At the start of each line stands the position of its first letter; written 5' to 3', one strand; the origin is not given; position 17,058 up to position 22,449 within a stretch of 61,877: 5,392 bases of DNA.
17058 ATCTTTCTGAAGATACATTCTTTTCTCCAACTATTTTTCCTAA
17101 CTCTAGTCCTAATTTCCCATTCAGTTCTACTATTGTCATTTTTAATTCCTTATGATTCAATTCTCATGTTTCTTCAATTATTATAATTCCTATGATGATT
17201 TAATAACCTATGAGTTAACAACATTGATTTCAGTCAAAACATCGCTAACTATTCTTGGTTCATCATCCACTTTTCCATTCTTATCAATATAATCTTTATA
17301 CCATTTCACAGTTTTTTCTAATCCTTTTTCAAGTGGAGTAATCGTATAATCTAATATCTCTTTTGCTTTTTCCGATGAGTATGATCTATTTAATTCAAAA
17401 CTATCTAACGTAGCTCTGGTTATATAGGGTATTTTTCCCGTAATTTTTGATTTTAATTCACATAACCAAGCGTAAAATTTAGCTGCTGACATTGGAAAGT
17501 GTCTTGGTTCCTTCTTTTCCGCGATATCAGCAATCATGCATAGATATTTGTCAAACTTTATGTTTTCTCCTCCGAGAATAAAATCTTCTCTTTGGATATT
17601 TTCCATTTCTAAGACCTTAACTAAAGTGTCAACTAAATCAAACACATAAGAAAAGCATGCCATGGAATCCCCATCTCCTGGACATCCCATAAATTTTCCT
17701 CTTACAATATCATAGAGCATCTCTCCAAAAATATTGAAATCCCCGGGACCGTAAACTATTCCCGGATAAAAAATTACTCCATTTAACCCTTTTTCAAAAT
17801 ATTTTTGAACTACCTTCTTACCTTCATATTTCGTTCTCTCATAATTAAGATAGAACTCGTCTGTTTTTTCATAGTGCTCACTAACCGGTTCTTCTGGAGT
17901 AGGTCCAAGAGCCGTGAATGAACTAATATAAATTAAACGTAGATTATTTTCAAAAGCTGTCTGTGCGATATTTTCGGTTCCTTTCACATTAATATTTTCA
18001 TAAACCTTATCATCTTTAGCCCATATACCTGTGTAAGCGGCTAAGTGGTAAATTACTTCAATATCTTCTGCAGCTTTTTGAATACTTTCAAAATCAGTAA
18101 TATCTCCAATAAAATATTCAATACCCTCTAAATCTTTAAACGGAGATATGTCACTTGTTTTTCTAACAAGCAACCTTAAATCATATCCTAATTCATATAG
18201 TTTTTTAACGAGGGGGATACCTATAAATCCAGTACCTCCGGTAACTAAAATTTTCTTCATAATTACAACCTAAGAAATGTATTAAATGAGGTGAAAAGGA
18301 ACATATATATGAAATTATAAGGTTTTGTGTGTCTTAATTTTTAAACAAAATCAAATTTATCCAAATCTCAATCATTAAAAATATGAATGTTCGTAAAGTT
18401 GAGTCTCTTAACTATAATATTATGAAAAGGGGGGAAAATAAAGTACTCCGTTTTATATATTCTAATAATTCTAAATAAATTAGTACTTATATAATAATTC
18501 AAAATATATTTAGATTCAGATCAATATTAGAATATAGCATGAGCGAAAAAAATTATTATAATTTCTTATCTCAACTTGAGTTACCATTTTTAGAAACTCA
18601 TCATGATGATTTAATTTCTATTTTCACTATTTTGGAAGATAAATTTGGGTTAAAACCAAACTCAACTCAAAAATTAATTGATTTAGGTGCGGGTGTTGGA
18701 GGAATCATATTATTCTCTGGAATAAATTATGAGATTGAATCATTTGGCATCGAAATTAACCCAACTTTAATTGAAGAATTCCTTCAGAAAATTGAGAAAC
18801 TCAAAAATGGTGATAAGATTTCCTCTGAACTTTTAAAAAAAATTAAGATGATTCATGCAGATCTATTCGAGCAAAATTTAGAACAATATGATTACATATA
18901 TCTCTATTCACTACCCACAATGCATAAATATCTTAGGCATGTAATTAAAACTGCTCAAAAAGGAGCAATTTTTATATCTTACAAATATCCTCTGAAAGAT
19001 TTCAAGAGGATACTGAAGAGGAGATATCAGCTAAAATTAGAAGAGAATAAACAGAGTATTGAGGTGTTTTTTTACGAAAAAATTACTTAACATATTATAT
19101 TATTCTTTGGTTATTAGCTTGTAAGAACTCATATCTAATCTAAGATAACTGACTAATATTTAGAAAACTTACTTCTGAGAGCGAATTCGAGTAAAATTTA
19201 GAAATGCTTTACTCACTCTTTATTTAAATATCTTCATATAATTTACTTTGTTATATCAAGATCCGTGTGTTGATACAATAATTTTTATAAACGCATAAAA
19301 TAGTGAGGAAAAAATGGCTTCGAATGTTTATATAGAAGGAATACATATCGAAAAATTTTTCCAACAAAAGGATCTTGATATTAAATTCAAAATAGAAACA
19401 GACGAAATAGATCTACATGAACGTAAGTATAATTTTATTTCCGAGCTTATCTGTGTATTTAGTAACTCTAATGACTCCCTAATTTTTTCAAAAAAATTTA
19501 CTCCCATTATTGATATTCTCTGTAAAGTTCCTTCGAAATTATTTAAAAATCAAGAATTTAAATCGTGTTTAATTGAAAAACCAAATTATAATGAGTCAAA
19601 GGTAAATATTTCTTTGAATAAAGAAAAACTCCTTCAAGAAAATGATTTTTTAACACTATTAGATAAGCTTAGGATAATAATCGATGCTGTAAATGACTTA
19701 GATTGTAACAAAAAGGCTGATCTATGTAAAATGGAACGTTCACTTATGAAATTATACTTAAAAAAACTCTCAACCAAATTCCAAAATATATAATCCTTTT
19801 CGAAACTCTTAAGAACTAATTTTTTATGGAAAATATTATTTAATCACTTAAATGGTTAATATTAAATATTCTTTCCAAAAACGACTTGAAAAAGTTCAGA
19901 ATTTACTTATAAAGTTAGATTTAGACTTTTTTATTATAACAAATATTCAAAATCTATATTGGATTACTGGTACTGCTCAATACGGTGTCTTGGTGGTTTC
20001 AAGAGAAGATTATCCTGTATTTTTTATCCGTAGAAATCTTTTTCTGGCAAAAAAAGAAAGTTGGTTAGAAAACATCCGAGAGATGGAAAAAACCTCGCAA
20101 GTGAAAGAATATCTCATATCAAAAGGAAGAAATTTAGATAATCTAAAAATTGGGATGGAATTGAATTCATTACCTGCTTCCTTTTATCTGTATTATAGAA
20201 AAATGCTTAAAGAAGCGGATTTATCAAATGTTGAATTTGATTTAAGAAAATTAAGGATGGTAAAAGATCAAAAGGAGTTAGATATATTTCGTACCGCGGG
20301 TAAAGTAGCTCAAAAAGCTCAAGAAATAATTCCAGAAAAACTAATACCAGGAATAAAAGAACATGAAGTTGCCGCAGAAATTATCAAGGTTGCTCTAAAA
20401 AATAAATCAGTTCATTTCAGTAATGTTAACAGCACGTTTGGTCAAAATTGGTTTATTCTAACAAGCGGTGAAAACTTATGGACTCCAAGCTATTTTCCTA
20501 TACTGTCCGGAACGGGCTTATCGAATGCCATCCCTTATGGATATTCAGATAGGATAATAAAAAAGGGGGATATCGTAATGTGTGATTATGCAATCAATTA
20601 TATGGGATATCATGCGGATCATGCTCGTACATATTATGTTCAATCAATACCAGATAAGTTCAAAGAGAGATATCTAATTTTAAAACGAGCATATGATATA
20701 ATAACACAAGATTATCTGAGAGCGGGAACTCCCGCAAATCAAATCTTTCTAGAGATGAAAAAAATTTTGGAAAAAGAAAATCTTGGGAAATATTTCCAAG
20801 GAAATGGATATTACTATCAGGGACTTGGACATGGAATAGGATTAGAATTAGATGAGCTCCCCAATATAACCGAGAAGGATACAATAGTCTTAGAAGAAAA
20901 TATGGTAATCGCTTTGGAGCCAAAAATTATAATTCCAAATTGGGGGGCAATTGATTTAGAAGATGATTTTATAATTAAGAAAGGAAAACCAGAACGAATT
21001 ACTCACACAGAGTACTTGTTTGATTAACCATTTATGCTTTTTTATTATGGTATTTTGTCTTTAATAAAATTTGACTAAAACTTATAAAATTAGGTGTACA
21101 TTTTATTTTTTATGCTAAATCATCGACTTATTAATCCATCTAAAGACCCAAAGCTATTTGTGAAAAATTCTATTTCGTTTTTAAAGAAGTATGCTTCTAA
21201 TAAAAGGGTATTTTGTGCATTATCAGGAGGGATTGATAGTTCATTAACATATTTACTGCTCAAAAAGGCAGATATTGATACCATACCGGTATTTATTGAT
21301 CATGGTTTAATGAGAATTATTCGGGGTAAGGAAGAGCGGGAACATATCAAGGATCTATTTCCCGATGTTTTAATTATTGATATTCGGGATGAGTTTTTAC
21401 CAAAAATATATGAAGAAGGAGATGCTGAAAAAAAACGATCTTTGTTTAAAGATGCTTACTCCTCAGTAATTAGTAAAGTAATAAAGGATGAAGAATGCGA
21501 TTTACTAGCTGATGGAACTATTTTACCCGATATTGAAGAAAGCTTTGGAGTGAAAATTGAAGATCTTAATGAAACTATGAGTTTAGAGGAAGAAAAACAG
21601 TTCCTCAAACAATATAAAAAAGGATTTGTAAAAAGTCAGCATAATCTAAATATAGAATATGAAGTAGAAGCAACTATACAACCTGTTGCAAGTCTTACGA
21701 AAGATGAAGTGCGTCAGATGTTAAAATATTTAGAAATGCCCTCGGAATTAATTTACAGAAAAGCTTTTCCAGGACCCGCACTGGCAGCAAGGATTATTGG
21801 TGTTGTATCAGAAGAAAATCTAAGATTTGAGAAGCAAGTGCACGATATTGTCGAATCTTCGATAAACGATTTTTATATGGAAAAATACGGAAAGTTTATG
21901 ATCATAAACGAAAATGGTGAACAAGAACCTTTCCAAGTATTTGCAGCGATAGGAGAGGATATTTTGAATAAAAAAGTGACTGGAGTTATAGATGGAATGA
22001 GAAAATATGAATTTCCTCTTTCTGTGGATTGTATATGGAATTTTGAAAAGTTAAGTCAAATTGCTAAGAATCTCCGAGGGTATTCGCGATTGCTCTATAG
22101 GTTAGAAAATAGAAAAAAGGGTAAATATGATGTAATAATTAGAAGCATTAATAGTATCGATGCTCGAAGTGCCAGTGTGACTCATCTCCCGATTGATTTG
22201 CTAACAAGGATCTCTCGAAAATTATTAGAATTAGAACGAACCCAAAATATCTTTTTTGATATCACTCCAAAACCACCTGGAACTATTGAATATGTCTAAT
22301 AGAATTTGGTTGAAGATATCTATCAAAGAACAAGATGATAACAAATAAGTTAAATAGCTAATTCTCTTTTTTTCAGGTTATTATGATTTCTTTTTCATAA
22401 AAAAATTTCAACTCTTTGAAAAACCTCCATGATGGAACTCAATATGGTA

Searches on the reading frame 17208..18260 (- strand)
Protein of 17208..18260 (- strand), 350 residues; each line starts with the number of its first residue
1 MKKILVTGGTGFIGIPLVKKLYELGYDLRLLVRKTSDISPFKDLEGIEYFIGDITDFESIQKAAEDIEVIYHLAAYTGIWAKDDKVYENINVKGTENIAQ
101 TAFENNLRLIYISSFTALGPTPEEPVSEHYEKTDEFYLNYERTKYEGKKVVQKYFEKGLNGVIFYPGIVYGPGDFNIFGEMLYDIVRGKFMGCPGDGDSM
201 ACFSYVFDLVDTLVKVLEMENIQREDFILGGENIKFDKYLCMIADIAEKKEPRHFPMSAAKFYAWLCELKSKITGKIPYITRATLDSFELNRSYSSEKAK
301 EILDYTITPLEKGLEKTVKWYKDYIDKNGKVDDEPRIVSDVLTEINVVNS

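Call 81: search_protein_families(library=pfam, max_evalue=0.0001, proteins=[window:17208-18260:-])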
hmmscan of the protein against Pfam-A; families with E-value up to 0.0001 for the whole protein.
window:17208-18260:- (350 aa): 8 families
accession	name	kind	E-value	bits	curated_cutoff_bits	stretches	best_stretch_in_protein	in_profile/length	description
PF01370.27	Epimerase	-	1.7e-30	106.6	20.9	1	4-228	1-238/240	NAD dependent epimerase/dehydratase family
PF01073.25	3Beta_HSD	-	4.8e-23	82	22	1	5-211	1-223/280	3-beta hydroxysteroid dehydrogenase/isomerase family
PF07993.18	NAD_binding_4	-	1e-16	61.3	20.1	1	58-171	80-209/258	Male sterility protein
PF04321.23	RmlD_sub_bind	-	7.7e-16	58.4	27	1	3-188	2-170/287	RmlD substrate binding domain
PF16363.11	GDP_Man_Dehyd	-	2.1e-14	54.1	27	1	5-229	1-247/332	GDP-mannose 4,6 dehydratase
PF13460.12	NAD_binding_10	-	6.4e-13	49.4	27.2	1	8-167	1-144/184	NAD(P)H-binding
PF02719.21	Polysacc_synt_2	-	6.5e-10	39.1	20.2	1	4-121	1-135/293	Polysaccharide biosynthesis protein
PF05368.20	NmrA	-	1.1e-07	32.2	27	1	2-115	3-107/298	NmrA-like family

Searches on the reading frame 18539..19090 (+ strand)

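Call 81: search_protein_families(library=pfam, max_evalue=0.0001, proteins=[window:18539-19090:+])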
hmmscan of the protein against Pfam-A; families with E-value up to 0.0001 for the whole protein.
window:18539-19090:+ (183 aa): 1 family
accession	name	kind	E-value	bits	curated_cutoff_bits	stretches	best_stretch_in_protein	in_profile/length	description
PF08123.19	DOT1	-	9.4e-05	22.5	23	0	32-86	34-87/205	Histone methylation protein DOT1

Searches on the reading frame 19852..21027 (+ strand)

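Call 81: search_protein_families(library=pfam, max_evalue=0.0001, proteins=[window:19852-21027:+])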
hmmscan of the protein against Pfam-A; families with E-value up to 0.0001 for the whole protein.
window:19852-21027:+ (391 aa): 2 families
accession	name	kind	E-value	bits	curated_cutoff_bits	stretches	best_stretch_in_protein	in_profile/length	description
PF00557.29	Peptidase_M24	-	5e-39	134.7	23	1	146-376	3-207/208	Metallopeptidase family M24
PF01321.24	Creatinase_N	-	1.8e-18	67.7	22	1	11-137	1-128/128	Creatinase/Prolidase N-terminal domain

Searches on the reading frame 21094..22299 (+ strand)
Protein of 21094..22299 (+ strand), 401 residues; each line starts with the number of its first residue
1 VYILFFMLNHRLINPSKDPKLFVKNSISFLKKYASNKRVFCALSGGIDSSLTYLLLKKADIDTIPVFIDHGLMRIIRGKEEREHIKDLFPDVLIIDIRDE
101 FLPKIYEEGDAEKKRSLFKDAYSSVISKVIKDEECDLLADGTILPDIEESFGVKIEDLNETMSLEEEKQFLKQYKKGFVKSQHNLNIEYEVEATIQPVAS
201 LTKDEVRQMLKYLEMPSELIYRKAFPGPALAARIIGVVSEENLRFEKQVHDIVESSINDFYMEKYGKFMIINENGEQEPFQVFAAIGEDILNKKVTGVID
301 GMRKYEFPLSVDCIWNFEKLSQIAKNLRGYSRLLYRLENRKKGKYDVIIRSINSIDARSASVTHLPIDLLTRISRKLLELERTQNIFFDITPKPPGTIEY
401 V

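Call 81: search_protein_families(library=pfam, max_evalue=0.0001, proteins=[window:21094-22299:+])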
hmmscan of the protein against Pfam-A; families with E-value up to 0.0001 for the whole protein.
window:21094-22299:+ (401 aa): 3 families
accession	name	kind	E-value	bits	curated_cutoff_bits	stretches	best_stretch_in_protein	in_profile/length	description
PF00958.27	GMP_synt_C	-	3.5e-14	53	27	1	342-400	33-92/92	GMP synthase C terminal domain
PF02540.23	NAD_synthase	-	9.2e-06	25.4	21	0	193-223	146-176/242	NAD synthase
PF03054.22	tRNA_Me_trans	-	1.8e-05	24.9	20.6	0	37-69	1-33/202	tRNA methyl transferase HUP domain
